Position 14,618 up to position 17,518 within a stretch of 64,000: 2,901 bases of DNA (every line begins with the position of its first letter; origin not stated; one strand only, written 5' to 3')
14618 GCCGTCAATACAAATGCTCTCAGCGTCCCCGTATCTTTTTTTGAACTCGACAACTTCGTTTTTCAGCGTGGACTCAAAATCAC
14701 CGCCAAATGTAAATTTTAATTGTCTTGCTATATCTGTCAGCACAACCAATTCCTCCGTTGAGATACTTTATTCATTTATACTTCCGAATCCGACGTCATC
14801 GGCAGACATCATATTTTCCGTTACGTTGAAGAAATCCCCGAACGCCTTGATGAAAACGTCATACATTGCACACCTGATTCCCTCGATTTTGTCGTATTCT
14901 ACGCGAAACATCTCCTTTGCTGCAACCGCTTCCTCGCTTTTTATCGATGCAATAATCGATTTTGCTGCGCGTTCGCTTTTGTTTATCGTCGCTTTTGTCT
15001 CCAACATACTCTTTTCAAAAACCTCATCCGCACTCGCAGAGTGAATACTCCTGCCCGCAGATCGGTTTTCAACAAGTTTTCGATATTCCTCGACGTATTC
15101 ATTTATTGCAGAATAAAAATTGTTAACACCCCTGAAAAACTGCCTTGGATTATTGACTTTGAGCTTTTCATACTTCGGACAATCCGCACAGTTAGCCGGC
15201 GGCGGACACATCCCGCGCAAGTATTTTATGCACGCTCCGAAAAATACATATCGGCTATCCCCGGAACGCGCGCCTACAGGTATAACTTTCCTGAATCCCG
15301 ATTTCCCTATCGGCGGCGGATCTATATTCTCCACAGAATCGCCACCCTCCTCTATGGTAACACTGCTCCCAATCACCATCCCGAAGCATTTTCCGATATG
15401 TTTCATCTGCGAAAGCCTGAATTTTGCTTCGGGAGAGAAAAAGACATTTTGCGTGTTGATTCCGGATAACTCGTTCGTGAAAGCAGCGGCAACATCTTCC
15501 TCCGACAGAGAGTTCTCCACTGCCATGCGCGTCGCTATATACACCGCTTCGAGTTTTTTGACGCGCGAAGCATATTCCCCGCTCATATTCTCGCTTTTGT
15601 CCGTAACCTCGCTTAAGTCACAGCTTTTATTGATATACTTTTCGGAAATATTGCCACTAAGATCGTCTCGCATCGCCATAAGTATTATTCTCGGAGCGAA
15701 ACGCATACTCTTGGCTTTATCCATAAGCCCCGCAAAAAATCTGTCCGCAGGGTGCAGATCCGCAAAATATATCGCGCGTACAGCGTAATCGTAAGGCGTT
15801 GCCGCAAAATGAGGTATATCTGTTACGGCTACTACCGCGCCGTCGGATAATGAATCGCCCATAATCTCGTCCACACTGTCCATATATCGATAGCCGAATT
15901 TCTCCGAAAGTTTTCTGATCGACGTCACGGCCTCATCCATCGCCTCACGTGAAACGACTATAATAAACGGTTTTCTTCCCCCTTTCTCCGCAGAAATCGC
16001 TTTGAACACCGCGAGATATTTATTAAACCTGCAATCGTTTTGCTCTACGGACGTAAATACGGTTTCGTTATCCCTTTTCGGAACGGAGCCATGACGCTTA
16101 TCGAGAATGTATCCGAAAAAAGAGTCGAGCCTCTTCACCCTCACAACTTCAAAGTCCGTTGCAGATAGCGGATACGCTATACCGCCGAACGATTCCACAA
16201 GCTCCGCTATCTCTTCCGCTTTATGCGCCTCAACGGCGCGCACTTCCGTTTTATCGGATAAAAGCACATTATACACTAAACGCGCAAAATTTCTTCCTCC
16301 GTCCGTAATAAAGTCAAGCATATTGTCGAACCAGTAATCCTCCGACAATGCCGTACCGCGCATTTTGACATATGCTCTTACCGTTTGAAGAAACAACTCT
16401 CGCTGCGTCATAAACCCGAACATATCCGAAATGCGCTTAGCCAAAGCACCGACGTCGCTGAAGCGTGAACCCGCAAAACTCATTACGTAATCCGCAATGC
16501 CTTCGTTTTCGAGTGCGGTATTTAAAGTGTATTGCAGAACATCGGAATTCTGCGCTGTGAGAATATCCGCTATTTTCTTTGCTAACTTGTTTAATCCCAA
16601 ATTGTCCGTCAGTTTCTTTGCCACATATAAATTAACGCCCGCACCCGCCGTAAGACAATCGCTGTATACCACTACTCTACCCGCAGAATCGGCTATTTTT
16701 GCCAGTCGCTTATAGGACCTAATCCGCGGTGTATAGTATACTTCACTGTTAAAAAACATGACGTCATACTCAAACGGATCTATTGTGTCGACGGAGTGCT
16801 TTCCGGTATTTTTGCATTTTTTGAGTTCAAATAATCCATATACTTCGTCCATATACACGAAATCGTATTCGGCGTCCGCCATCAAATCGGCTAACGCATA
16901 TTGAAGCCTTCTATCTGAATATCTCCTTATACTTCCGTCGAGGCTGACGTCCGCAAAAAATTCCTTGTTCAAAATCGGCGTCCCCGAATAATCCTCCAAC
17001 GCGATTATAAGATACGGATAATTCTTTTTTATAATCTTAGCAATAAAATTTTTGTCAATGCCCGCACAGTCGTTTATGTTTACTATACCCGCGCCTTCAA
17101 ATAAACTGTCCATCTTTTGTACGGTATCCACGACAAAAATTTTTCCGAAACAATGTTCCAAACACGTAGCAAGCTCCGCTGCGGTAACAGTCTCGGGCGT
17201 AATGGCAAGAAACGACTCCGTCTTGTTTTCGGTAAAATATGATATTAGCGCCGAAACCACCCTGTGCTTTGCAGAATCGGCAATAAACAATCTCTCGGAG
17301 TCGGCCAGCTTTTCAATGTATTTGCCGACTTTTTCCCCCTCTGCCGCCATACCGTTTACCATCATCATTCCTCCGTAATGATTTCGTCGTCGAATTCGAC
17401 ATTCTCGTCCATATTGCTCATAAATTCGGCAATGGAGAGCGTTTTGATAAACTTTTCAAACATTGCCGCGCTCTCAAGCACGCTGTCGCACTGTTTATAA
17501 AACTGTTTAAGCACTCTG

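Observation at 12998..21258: SNF2 helicase with two translationally coupled Cys-rich partners sharing a paralogous C-terminal module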

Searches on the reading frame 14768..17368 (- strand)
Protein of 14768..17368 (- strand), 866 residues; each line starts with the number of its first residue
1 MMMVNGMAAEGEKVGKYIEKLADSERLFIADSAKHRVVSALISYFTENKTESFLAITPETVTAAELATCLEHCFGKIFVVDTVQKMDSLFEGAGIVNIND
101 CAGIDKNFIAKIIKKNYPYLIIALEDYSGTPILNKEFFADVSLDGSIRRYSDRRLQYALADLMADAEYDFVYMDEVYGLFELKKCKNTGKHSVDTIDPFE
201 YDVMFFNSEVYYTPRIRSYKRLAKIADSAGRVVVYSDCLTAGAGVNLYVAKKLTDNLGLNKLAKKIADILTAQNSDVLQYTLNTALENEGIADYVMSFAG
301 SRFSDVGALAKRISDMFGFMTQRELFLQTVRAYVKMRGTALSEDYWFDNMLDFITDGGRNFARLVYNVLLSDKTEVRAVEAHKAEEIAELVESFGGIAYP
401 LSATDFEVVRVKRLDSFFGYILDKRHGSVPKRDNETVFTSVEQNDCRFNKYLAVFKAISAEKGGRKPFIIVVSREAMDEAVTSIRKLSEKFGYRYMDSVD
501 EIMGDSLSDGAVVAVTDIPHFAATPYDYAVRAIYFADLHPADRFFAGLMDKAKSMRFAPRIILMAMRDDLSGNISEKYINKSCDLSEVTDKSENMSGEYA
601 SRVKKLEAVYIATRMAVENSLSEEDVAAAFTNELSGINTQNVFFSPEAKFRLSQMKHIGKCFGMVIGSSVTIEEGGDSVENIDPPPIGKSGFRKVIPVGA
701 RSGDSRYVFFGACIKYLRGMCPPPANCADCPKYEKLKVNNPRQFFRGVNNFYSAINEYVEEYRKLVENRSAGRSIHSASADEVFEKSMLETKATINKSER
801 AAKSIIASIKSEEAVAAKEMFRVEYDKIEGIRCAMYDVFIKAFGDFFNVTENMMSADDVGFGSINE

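Call 4: search_protein_families(library=pfam, proteins=[window:14768-17368:-], max_evalue=0.01)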
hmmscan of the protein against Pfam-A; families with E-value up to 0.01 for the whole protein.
window:14768-17368:- (866 aa): 0 families

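Call 6: search_protein_families(library=padloc, proteins=[window:14768-17368:-], max_evalue=0.01)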
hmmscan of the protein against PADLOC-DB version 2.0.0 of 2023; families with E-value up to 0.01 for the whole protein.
window:14768-17368:- (866 aa): 0 families

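Call 13: find_homologous_proteins(query=window:14768-17368:-)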
Query window:14768-17368:- (866 aa): 2 proteins with E <= 0.001 among 8000 candidates.
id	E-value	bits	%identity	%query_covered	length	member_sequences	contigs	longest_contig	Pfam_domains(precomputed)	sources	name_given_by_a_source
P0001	0.0e+0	1921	100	100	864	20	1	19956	-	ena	-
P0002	4.2e-297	1006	55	97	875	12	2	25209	-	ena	-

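Call 14: find_encoding_contigs(protein=P0002, flank=10000, max_places=6)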
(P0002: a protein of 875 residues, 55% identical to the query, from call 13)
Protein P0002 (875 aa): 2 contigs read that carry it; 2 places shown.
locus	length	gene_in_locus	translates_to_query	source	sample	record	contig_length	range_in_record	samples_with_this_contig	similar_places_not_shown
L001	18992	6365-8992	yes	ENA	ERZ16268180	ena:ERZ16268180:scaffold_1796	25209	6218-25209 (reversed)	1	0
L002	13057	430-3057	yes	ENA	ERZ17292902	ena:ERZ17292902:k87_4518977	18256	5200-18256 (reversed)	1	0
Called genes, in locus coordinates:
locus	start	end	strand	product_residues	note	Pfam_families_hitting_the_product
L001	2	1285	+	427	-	?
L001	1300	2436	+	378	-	-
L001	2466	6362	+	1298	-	PF00176:SNF2-rel_dom (weak), PF04851:ResIII (weak), PF00271:Helicase_C (weak)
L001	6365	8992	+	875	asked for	-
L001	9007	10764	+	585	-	-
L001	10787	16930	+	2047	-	PF18676:MBG_2 (faint)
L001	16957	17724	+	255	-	-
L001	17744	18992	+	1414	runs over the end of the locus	PF12799:LRR_4 (faint), PF13306:LRR_5, PF23952:LRR_EndoS (faint), PF13306:LRR_5, PF13855:LRR_8 (weak), PF13306:LRR_5, PF13855:LRR_8 (weak), PF13306:LRR_5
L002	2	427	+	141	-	?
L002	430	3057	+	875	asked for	-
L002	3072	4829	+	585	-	-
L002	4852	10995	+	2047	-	PF18676:MBG_2 (faint)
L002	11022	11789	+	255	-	-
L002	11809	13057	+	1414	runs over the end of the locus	PF12799:LRR_4 (faint), PF13306:LRR_5, PF23952:LRR_EndoS (faint), PF13306:LRR_5, PF13855:LRR_8 (weak), PF13306:LRR_5, PF13855:LRR_8 (weak), PF13306:LRR_5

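Call 15: find_encoding_contigs(protein=P0001, flank=10000, max_places=6)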
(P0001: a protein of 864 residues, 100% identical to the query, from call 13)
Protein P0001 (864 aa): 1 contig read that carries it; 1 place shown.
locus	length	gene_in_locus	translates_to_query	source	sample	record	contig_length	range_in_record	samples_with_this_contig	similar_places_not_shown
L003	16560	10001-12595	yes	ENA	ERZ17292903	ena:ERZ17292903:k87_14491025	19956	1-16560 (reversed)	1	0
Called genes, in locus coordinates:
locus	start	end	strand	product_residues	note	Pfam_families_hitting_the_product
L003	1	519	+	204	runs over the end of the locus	-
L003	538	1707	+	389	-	PF00004:AAA, PF17866:AAA_lid_6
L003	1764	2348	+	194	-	-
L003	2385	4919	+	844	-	PF05496:RuvB_N, PF00004:AAA, PF07728:AAA_5 (faint), PF05491:WHD_RuvB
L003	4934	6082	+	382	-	-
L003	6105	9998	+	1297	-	PF00176:SNF2-rel_dom (weak), PF04851:ResIII (weak), PF00271:Helicase_C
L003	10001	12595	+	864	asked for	-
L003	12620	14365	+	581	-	-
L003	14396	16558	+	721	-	?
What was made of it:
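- Checked: The GGAGG ribosome-binding site is best spaced for the third ATG (17362), which lies 2 nt after the stop, and gene callers give 864 aa (calls 13, 15).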

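Call 37: search_protein_representatives(protein=window:14768-17368:-)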
Query: 866 residues. Proteins with E-value up to 0.001 (for the whole library): 53; up to 1e-10: 47; up to 1e-30: 7. The best 53 are listed.
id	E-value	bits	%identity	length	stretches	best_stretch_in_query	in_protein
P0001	0.0e+00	1920.6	100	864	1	3-866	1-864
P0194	3.8e-50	187.3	23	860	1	21-863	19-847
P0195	1.2e-37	146.0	24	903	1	25-789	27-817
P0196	1.3e-37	145.8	26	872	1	24-804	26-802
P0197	1.8e-32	128.9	25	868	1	13-848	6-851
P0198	3.5e-31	124.6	26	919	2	25-339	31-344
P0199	8.6e-31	123.3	24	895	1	23-848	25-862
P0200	1.8e-30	122.2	26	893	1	25-848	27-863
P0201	1.9e-29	118.8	25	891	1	22-849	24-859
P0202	1.4e-28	116.0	21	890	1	24-845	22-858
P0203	1.4e-28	115.9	26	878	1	24-836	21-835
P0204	2.2e-28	115.3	25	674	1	24-579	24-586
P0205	2.4e-28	115.2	23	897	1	13-849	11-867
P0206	2.2e-27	112.0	24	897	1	24-850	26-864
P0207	5.5e-27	110.7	22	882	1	16-839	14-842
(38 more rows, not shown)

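Call 56: search_protein_families(library=phrogs, proteins=[window:14768-17368:-], max_evalue=0.001)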
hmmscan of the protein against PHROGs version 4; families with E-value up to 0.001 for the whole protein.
window:14768-17368:- (866 aa): 0 families

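Call 66: predict_structure(alignment_id=A3)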
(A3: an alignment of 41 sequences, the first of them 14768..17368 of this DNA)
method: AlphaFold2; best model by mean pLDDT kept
length: 866 residues; sequences in the alignment: 41
mean_pLDDT: 83.2   pTM: 0.83
mean pLDDT of the five models: 83.2, 82.4, 80.8, 80.6, 79.9
residues with pLDDT >= 90: 390; 70-90: 330; 50-70: 102; < 50: 44
segments of 3 or more residues with pLDDT < 50: 1-7, 582-593, 690-699, 857-866
pLDDT, mean of each block of 10 residues (from residue 1): 42 78 90 93 92 97 95 94 95 86 82 96 95 94 90 93 96 95 71 76 87 92 94 90 83 84 91 93 88 89 83 90 94 88 86 88 91 79 69 77 84 89 80 78 80 89 81 93 94 90 72 94 92 91 85 90 89 80 44 56 77 77 67 60 70 87 92 82 54 45 75 84 64 87 95 94 86 71 86 94 94 81 93 94 83 55 32
secondary structure, 60 per line:
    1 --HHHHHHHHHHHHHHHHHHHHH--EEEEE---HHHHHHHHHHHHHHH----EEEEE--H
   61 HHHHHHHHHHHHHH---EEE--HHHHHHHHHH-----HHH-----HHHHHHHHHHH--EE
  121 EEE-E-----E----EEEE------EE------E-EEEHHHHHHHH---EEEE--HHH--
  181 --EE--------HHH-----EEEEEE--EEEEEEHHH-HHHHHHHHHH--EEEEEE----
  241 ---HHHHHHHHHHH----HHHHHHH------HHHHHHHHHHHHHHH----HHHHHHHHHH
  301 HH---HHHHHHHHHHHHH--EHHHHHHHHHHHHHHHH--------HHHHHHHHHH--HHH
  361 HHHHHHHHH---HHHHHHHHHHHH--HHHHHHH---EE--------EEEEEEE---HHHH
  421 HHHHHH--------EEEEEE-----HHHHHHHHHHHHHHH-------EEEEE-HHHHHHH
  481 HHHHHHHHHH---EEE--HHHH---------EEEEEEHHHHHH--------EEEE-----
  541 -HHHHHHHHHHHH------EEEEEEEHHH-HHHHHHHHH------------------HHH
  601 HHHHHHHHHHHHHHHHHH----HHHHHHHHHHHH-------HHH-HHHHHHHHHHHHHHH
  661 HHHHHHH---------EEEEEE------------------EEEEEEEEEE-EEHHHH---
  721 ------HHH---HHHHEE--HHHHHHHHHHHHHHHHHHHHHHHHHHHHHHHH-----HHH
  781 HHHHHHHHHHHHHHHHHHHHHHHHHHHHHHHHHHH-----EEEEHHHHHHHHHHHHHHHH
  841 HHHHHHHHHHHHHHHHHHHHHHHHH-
elements in order (helices of 4 or more, strands of 3 or more residues): H3-23 E26-30 H34-48 E53-57 H60-74 E78-80 H83-92 H106-116 E119-123 E136-139 E156-158 H159-166 E170-173 E201-206 E209-214 H219-228 E231-236 H244-254 H259-265 H272-286 H291-302 H306-318 H322-337 H346-355 H358-369 H373-384 H387-393 E407-413 H417-426 E435-440 H446-460 E468-472 H474-490 E494-496 H499-502 E512-517 H518-523 E532-535 H542-553 E560-566 H571-579 H598-618 H623-634 H646-667 E677-682 E701-710 H714-717 H733-736 H741-772 H778-815 E821-824 H825-865
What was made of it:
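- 14768..17368 (-): Catalytically degenerate paralogue of the SNF2 (866 aa by first ATG; probable start 17362, 864 aa). The AF2 model has pLDDT 83 (call 66).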

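Call 69: fold_search(model_id=the predicted structure, library=pdb)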
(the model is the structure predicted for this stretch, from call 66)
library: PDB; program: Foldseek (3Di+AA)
matches with E <= 10: 697; with E <= 0.001: 79
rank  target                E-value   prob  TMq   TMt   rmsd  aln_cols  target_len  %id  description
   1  8so8                  1.2e-09  1.00  0.31  0.31  37.2       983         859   10  Crystal structure of an N-terminally truncated variant of Escherichia coli RapA (released 2024-07-03)
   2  8spg                  2.4e-09  1.00  0.30  0.31  36.9       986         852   11  Crystal structure of N-terminally truncated Escherichia coli RapA in complex with MgADP (released 2024-07-03)
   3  6bog_A                3.0e-08  1.00  0.31  0.28  37.2       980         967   11  Crystal structure of RapA, a Swi2/Snf2 protein that recycles RNA polymerase during transcription (released 2017-12-13)
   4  8t0l_F                4.1e-07  1.00  0.29  0.26  18.8       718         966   10  E. coli Sw2/Snf2 ATPase RapA bound to both ADP-AlF3 and reconstituted E. coli RNA polymerase post-termination complex  (released 2025-04-02)
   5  5jc3_B                7.5e-06  1.00  0.22  0.27  30.0       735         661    9  Crystal structure of chicken MDA5 with 5'p 10-mer dsRNA and ADP-Mg2+ at 2.6 A resolution (monoclinic form, twinned). (released 2016-06-01)
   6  9jnu_K                8.6e-06  1.00  0.26  0.40  11.9       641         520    8  Structure of isw1-nucleosome complex in ADP state (released 2025-04-09)
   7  5jc3_A                9.0e-06  1.00  0.21  0.26  31.8       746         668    9  Crystal structure of chicken MDA5 with 5'p 10-mer dsRNA and ADP-Mg2+ at 2.6 A resolution (monoclinic form, twinned). (released 2016-06-01)
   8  7x3t_V                1.5e-05  1.00  0.30  0.32  21.2       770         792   10  Cryo-EM structure of ISW1a-dinucleosome (released 2023-09-20)
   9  1wp9_D                1.6e-05  1.00  0.23  0.37  24.4       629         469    9  Crystal structure of Pyrococcus furiosus Hef helicase domain (released 2005-02-01)
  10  7bkp_A                1.6e-05  1.00  0.18  0.21  30.9       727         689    9  CryoEM structure of disease related M854K MDA5-dsRNA filament in complex with ATP (released 2021-11-17)
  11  7otq_K                1.9e-05  1.00  0.25  0.42  23.2       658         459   10  Cryo-EM structure of ALC1/CHD1L bound to a PARylated nucleosome (released 2021-09-15)
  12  1z3i                  2.2e-05  1.00  0.28  0.36  18.1       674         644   10  Structure of the SWI2/SNF2 chromatin remodeling domain of eukaryotic Rad54 (released 2005-04-05)
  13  9c9t_Q                2.2e-05  1.00  0.27  0.34  40.8       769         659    9  S.c INO80 in complex with S.c 0/40 nucleosome, Class 2 (released 2025-07-16)
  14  1wp9_C                3.2e-05  1.00  0.23  0.36  24.2       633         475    9  Crystal structure of Pyrococcus furiosus Hef helicase domain (released 2005-02-01)
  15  7y8r_I                5.5e-05  1.00  0.25  0.29  23.7       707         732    8  The nucleosome-bound human PBAF complex (released 2022-12-07)
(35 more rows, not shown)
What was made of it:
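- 14768..17368 (-): Its best PDB matches are RapA (E 1e-9) and then other SNF2/SF2 enzymes (call 69).
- On SNF2/Swi2 ATPases (the 866-aa protein): Foldseek top hits are RapA, ISW1, Rad54 and INO80 (call 69).
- The Foldseek top hits of the 866-aa model are RapA and other SNF2 enzymes (call 69).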

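Call 89: search_protein_families(library=pfam, alignment_id=A3, max_evalue=0.01)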
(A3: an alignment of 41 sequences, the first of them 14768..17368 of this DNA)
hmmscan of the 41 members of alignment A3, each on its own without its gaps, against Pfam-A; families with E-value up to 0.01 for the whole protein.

A. member 1, window:14768-17368:- (866 aa): 0 families

B. families by the number of members that match (of 41 scanned): 6 families
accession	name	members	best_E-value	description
PF24563.1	KH_Mug60-KHD4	1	0.0021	Mug60/KHD4 KH type I domain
PF04552.19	Sigma54_DBD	1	0.0022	Sigma-54, DNA binding domain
PF11989.14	Dsl1_C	1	0.0055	Retrograde transport protein Dsl1 C terminal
PF04368.18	DUF507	1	0.0069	Protein of unknown function (DUF507)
PF16507.11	HEAT_PSME4_mid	1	0.0074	Proteasome activator complex subunit 4, mid HEAT repeats region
PF25263.1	DUF7863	1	0.0079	Domain of unknown function (DUF7863)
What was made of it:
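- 14768..17368 (-): No Pfam or PADLOC hit in any member (calls 4, 6, 89).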
